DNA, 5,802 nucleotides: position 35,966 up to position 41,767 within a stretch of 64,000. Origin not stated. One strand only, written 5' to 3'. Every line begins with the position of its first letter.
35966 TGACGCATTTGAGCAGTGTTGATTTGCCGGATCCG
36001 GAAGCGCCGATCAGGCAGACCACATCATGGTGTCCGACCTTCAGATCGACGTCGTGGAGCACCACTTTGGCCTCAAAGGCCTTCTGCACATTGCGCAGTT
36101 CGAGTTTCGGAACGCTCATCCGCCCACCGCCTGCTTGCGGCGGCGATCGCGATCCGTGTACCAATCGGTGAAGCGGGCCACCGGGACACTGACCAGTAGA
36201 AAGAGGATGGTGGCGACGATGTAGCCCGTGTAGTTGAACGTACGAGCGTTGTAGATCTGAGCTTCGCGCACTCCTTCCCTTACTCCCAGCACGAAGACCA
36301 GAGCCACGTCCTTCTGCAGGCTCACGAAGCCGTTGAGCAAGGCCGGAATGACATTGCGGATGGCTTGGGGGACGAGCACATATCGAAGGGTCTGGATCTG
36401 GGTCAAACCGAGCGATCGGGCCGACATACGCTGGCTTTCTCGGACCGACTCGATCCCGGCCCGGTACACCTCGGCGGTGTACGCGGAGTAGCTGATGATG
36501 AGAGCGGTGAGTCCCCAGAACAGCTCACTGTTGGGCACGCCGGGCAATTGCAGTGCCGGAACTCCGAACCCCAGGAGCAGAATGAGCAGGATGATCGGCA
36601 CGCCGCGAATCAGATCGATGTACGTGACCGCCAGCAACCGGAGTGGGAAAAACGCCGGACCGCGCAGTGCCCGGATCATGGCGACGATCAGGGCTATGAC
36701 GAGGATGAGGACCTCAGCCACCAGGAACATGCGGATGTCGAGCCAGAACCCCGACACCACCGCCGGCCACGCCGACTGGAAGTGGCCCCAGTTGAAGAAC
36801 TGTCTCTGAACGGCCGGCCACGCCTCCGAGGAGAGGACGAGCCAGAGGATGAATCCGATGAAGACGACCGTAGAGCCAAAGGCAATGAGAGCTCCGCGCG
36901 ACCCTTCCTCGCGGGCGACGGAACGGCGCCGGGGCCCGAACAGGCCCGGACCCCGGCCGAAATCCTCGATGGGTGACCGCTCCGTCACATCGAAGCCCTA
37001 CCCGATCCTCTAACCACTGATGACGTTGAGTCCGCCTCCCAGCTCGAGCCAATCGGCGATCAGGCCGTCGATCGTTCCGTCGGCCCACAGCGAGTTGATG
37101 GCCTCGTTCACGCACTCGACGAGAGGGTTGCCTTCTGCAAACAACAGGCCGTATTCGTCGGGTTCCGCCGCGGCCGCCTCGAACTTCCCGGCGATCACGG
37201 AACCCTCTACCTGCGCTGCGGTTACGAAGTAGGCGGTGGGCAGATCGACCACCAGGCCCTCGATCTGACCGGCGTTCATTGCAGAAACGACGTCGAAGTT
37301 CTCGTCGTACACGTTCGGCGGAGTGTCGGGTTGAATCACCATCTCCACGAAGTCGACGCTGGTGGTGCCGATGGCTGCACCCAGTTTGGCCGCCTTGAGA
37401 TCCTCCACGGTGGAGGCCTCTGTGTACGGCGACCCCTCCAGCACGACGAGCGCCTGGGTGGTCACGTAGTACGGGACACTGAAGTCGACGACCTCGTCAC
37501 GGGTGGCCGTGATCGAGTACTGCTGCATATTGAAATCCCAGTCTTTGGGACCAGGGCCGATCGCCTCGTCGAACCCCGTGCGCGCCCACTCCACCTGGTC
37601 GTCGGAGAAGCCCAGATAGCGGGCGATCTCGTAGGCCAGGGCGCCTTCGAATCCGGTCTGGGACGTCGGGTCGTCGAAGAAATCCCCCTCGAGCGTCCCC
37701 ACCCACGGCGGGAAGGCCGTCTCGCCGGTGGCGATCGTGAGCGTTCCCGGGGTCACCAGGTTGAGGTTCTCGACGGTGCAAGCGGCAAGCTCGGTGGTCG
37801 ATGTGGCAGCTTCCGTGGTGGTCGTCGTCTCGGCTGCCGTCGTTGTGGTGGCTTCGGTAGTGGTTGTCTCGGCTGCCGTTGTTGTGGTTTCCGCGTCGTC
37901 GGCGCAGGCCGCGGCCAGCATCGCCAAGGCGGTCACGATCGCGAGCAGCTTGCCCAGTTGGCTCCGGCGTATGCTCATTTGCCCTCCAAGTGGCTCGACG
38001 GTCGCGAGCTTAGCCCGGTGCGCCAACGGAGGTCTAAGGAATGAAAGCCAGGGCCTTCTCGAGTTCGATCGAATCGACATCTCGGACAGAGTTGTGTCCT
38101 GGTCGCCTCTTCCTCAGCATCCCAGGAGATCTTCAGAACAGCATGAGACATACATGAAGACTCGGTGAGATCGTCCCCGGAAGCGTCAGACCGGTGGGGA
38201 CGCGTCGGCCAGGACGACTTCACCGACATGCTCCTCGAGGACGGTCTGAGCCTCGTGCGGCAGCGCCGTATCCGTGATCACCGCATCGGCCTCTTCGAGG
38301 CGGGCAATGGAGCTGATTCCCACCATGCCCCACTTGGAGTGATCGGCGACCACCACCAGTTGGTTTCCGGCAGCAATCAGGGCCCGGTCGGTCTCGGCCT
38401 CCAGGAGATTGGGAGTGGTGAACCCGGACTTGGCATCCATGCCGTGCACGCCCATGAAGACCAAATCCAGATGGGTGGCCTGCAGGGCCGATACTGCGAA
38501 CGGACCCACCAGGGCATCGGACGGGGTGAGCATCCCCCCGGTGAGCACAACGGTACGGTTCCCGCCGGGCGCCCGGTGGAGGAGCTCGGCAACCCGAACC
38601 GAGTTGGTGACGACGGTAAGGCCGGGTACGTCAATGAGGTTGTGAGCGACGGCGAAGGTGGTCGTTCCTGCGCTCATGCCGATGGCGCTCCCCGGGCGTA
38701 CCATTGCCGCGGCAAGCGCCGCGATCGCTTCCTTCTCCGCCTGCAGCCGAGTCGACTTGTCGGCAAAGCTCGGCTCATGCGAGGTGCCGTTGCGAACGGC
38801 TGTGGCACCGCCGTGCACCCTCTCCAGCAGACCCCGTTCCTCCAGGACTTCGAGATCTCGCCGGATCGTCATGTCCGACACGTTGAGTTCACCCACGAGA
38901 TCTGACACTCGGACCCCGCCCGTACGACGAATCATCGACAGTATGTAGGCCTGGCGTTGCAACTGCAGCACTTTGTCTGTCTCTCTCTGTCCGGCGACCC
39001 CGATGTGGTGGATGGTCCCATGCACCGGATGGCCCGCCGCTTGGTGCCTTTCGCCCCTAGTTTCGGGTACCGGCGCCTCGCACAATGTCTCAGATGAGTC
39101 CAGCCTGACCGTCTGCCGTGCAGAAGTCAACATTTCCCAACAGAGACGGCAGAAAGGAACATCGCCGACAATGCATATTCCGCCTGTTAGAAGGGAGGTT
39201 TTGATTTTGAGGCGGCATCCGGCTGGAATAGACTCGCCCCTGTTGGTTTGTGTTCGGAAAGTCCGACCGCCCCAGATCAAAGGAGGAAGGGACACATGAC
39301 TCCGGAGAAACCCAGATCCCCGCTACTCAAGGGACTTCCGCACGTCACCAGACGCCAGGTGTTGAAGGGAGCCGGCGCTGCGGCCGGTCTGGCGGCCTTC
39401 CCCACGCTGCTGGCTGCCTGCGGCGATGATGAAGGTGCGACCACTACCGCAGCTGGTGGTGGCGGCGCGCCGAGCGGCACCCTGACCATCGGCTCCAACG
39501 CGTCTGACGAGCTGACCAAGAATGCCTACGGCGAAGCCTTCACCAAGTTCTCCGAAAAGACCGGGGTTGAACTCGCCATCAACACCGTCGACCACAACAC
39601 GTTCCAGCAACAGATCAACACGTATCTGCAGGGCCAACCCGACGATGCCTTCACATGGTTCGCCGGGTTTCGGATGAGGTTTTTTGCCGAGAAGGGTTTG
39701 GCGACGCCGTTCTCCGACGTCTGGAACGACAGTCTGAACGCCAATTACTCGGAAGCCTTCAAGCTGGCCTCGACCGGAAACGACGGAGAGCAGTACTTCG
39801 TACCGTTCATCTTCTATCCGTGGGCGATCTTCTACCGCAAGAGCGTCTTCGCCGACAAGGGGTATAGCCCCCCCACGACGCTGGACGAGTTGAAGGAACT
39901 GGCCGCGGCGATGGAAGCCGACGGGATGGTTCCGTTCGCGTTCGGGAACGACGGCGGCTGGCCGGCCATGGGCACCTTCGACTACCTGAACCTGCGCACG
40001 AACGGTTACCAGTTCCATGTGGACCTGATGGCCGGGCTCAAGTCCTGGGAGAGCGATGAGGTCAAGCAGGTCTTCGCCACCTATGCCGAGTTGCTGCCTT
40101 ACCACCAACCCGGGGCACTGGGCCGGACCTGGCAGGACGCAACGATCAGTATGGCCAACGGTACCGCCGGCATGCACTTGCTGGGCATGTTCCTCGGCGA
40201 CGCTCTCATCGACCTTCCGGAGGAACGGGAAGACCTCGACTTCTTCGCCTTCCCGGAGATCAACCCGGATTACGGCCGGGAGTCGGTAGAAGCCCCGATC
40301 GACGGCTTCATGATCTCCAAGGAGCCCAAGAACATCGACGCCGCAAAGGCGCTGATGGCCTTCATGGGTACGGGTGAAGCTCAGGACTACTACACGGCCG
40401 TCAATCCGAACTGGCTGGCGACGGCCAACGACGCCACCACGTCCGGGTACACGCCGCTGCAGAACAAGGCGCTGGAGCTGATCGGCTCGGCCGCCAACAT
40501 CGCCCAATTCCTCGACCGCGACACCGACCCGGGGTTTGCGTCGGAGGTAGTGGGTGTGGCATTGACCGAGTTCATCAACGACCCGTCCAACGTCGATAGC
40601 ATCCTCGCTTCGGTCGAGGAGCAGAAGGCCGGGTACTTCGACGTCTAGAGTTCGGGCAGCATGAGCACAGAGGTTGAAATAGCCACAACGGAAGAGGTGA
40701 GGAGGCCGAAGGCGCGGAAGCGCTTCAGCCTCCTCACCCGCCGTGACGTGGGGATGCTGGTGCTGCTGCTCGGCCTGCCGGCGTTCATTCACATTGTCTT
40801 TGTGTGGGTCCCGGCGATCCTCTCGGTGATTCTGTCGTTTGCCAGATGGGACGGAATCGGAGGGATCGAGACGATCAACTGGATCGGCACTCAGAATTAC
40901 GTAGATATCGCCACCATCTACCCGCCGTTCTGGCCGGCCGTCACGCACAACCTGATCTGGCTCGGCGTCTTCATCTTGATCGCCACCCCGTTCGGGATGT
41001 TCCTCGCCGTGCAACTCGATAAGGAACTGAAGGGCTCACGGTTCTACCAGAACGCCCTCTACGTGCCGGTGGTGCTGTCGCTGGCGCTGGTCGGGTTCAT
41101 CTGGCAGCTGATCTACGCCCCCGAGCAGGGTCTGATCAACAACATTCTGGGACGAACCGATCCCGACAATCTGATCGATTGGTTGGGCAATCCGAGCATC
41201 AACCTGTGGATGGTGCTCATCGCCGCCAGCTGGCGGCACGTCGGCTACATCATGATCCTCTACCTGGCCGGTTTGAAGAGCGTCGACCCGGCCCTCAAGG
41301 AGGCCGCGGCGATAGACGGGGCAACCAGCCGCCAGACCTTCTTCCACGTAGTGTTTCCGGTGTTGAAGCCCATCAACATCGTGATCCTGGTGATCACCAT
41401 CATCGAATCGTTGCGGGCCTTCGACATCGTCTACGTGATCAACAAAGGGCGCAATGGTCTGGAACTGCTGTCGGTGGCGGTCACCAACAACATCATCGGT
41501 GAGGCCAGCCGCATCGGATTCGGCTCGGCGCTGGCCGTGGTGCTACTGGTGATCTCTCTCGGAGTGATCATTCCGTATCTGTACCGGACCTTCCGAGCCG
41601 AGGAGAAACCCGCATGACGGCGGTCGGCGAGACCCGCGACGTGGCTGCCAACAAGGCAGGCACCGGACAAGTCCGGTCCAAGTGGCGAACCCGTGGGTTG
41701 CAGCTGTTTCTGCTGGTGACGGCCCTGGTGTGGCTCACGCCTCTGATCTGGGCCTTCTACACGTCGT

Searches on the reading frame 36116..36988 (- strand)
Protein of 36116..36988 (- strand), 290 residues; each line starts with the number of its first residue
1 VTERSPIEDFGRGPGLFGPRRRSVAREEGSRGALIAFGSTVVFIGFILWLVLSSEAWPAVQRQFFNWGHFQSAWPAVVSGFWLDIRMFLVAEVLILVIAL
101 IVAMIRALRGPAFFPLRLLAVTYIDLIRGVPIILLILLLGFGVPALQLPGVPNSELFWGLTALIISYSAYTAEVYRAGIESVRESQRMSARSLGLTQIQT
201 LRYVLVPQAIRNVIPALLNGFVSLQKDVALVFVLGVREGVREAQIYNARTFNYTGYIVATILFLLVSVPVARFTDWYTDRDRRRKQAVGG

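Call 75: search_protein_families(library=ncbifam, proteins=[window:36116-36988:-], max_evalue=0.00001)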
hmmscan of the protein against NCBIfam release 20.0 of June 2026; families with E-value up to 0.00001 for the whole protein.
window:36116-36988:- (290 aa): 10 families
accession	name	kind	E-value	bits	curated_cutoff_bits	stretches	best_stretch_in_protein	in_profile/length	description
NF011680.0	PRK15100.1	equivalog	1e-30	107.3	300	1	74-283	12-216/222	cystine ABC transporter permease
TIGR03003.1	ectoine_ehuD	equivalog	7.7e-27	94.6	205.2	1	65-276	1-207/212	ectoine/hydroxyectoine ABC transporter permease subunit EhuD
NF007028.0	PRK09494.1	equivalog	3.5e-25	89.1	303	1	65-267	3-201/219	glutamine ABC transporter permease GlnP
NF011687.0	PRK15107.1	equivalog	7.8e-22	78.3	318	1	65-271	4-213/224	glutamate/aspartate ABC transporter permease GltK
TIGR03004.1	ectoine_ehuC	equivalog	1.1e-21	77.7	196.95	1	75-264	5-187/214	ectoine/hydroxyectoine ABC transporter permease subunit EhuC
NF008337.0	PRK11123.1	equivalog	2.5e-20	73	277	1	82-268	12-217/238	arginine ABC transporter permease ArtQ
NF008336.0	PRK11122.1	equivalog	1.4e-14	54.3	248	1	76-267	7-201/222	arginine ABC transporter permease ArtM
NF011714.0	PRK15135.1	subfamily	4.6e-13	49.5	319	1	80-267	12-205/228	histidine ABC transporter permease HisQ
TIGR01726.1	HEQRo_perm_3TM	subfamily_domain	6.9e-13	49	42.2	1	74-177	2-99/99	ABC transporter permease subunit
NF011651.0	PRK15069.1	subfamily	4e-11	42.7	306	1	78-268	20-215/237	histidine ABC transporter permease HisM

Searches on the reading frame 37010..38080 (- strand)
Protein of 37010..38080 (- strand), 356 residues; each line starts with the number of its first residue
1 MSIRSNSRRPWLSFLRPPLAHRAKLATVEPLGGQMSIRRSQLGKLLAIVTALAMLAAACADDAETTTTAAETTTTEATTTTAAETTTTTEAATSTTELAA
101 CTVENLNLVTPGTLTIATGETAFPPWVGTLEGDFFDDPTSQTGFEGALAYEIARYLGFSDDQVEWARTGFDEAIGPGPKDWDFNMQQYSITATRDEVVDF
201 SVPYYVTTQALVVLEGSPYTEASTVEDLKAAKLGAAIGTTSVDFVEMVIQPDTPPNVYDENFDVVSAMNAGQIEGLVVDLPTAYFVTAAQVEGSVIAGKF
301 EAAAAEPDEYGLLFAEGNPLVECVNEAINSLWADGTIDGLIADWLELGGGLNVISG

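Call 56: search_solved_structures(query=window:37010-38080:-, show_alignments=0, max_evalue=1e-8)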
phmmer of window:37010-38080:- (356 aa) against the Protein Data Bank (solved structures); distinct sequences matched with E-value up to 1e-8: 12.
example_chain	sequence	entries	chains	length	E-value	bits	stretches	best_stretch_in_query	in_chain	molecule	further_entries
6h30_A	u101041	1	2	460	1.4e-20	77.4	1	133-346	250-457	Glutamine ABC transporter permease and substrate binding protein protein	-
4zv1_A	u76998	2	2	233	1.7e-17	67.2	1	112-345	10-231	AncQR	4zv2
3vv5_A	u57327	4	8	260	7.3e-13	52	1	112-344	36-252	Amino acid ABC transporter, binding protein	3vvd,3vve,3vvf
4f3p_A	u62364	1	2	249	1.2e-12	51.4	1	142-344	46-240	Glutamine-binding periplasmic protein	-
5t0w_A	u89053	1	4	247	2.3e-12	50.4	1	133-347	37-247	AncCDT-1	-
5tuj_C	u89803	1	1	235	6e-12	49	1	134-345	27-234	Ancestral protein CDT-Anc1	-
6svf_A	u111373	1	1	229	3.5e-11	46.5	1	133-345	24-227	Amino acid ABC transporter, periplasmic amino acid-binding protein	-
4kqp_A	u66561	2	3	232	4.9e-11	46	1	133-346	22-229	Glutamine ABC transporter permease and substrate binding protein protein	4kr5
4zef_A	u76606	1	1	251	6.9e-10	42.2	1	147-345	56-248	Amino acid ABC transporter amino acid-binding/permease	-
4i62_A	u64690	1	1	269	2e-09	40.8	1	142-344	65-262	Amino acid ABC transporter, periplasmic amino acid-binding protein, putative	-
4prs_A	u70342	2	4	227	2.2e-09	40.6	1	133-345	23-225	ABC-type transporter, periplasmic subunit family 3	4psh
8b5d_A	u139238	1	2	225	7.2e-09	38.9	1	150-341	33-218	ABC transporter permease subunit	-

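Call 75: search_protein_families(library=ncbifam, proteins=[window:37010-38080:-], max_evalue=0.00001)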
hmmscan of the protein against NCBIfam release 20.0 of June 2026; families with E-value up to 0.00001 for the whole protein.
window:37010-38080:- (356 aa): 7 families
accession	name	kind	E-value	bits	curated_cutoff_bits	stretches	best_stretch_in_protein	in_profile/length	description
TIGR01096.1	3A0103s03R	subfamily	1.1e-20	74.2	256.35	1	101-345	13-250/250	lysine/arginine/ornithine ABC transporter substrate-binding protein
NF008426.0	PRK11260.1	equivalog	4e-15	55.8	312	1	104-346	32-261/266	cystine ABC transporter substrate-binding protein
NF007029.0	PRK09495.1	equivalog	1.5e-13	51.1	303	1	179-345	82-243/248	glutamine ABC transporter substrate-binding protein GlnH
NF052427.1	StpK7MSMEG_1200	equivalog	2e-08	33.2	900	1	38-344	290-584/601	serine/threonine protein kinase StpK7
NF041765.1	ArtJ_Ecoli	equivalog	1.6e-06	27.9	510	1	179-345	79-241/243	arginine ABC transporter substrate-binding protein ArtJ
NF041764.1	ArtI_Ecoli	equivalog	2.5e-06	27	522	1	165-345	64-241/243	arginine ABC transporter substrate-binding protein ArtI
NF011583.0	PRK15007.1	subfamily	7e-06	25.5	358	0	142-344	44-240/243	arginine ABC transporter substrate-binding protein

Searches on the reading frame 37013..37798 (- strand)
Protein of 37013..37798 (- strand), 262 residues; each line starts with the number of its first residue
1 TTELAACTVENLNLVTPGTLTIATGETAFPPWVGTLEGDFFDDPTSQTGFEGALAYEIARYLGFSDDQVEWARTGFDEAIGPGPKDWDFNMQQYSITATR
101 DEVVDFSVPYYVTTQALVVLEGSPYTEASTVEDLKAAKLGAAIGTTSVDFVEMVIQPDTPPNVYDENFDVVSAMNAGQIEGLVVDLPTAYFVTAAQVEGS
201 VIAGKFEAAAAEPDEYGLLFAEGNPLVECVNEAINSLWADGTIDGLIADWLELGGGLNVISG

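Call 101: search_solved_structures(query=window:37013-37798:-, show_alignments=3, max_evalue=1e-10)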
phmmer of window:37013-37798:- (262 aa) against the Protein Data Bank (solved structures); distinct sequences matched with E-value up to 1e-10: 8.
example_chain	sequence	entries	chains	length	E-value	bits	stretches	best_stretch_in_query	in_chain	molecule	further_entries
6h30_A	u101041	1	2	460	3.6e-21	79.4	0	39-252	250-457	Glutamine ABC transporter permease and substrate binding protein protein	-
4zv1_A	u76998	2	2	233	9.4e-18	68.1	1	18-251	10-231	AncQR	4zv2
3vv5_A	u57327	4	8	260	4.3e-13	52.9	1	18-250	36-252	Amino acid ABC transporter, binding protein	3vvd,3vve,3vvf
4f3p_A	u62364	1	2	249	6.4e-13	52.3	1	48-250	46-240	Glutamine-binding periplasmic protein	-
5t0w_A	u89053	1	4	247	1.4e-12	51.2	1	39-253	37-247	AncCDT-1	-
5tuj_C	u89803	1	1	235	3.4e-12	49.9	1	40-251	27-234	Ancestral protein CDT-Anc1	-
6svf_A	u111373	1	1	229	2e-11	47.4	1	39-251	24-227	Amino acid ABC transporter, periplasmic amino acid-binding protein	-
4kqp_A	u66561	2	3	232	2.8e-11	46.9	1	39-252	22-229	Glutamine ABC transporter permease and substrate binding protein protein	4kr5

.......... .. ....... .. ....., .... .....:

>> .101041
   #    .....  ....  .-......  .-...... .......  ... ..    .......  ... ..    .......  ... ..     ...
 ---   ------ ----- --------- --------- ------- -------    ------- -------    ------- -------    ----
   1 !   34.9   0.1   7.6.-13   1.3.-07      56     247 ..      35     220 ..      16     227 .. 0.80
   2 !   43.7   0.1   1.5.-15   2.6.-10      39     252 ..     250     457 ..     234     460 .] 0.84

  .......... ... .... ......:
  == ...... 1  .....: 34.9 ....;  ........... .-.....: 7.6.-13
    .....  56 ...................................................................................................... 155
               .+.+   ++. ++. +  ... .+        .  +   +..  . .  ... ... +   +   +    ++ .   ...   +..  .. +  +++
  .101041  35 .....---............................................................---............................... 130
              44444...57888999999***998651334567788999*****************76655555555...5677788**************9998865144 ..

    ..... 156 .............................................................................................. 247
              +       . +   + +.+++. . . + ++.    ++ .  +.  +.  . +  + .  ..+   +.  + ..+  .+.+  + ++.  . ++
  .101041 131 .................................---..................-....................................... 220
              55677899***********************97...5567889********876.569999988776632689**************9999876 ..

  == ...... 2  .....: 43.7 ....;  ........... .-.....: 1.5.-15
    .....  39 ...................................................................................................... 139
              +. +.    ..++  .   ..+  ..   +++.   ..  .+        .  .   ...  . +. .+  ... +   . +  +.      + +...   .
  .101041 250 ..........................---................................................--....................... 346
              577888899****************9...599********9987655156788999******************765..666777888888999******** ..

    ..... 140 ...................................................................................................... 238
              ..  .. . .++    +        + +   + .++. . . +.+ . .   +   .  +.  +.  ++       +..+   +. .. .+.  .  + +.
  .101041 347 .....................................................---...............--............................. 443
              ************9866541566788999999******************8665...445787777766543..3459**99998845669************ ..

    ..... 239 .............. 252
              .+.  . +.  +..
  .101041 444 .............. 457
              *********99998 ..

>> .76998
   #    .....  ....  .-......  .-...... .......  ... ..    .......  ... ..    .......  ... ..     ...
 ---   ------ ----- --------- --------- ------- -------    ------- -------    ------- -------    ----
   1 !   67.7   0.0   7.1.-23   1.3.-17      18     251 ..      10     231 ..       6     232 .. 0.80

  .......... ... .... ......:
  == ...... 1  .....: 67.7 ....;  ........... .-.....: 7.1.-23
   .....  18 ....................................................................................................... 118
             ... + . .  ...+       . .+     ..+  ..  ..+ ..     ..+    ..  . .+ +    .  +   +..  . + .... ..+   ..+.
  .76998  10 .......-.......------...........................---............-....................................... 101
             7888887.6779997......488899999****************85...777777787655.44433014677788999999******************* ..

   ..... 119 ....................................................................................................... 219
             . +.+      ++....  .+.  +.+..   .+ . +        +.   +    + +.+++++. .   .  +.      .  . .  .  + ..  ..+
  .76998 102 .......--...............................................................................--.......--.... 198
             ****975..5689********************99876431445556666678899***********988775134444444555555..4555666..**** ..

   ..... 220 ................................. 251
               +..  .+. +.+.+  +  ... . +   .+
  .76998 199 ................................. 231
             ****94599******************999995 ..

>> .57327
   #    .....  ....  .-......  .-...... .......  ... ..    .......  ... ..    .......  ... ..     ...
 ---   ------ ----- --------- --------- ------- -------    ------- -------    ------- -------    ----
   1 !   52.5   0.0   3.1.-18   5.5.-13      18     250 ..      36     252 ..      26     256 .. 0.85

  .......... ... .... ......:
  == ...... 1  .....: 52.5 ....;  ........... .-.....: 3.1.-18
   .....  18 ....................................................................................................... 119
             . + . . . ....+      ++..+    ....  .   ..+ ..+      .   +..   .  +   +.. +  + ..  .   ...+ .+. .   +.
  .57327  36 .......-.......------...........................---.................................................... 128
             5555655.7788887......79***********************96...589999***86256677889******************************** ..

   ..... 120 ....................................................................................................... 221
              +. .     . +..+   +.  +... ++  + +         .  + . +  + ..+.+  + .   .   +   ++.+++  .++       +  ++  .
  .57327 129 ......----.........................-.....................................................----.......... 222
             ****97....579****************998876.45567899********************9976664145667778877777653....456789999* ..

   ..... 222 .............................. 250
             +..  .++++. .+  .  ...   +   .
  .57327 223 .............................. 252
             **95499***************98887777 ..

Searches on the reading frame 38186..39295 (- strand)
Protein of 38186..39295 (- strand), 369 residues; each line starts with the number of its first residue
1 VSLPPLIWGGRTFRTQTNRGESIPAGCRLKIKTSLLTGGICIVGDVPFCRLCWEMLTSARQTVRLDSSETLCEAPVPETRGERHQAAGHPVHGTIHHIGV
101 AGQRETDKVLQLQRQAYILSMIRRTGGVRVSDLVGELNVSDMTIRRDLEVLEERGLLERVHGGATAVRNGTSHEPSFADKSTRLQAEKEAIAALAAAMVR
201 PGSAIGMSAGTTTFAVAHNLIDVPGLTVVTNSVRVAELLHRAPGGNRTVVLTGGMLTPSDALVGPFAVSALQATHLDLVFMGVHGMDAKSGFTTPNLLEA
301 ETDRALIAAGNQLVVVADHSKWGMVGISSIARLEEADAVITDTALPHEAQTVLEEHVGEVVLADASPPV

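Call 75: search_protein_families(library=ncbifam, proteins=[window:38186-39295:-], max_evalue=0.00001)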
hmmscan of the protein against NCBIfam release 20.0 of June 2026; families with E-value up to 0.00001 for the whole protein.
window:38186-39295:- (369 aa): 11 families
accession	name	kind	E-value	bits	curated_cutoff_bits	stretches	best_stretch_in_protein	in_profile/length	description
NF041397.1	TranRegGlpR_Halo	equivalog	1.8e-54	185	300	1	112-358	4-247/253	HTH-type transcriptional regulator GlpR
NF040755.1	AgaR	equivalog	1.4e-51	175.1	260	1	113-362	6-255/256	transcriptional repressor AgaR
NF007316.0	PRK09802.1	equivalog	6.6e-47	160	351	1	113-364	17-268/269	DeoR family transcriptional regulator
NF040890.1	trans_reg_YgbI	equivalog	1.6e-42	145.7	400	1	112-363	4-252/253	DNA-binding transcriptional repressor YgbI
NF008154.0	PRK10906.1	equivalog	6.4e-37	127.2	331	1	111-357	3-246/252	DeoR/GlpR family transcriptional regulator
NF007753.1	PRK10434.1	equivalog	1.7e-36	126.1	350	1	113-362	5-252/253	glucitol operon DNA-binding transcriptional repressor SrlR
NF040887.2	trans_reg_YciT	exception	2e-34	119.3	450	1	114-357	4-240/246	DNA-binding transcriptional regulator YciT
NF010034.0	PRK13509.1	equivalog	5.5e-27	94.7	244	1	112-356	4-244/251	HTH-type transcriptional regulator UlaR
NF007720.0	PRK10411.1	equivalog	5.6e-26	91.3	259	1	112-344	3-234/243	L-fucose operon activator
NF007961.0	PRK10681.1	equivalog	1.4e-23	83.6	244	1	116-349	10-239/252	DNA-binding transcriptional repressor DeoR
TIGR02018.2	his_ut_repres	equivalog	4e-06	26.4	220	0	132-176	28-72/226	histidine utilization transcriptional repressor HutC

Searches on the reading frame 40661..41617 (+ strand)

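Call 78: search_protein_families(library=pfam, proteins=[window:40661-41617:+], max_evalue=0.00001)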
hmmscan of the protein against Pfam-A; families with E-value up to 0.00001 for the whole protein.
window:40661-41617:+ (318 aa): 1 family
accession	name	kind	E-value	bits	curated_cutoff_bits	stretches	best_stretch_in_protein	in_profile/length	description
PF00528.27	BPD_transp_1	-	2e-18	67.2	26.4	1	109-310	2-177/184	Binding-protein-dependent transport system inner membrane component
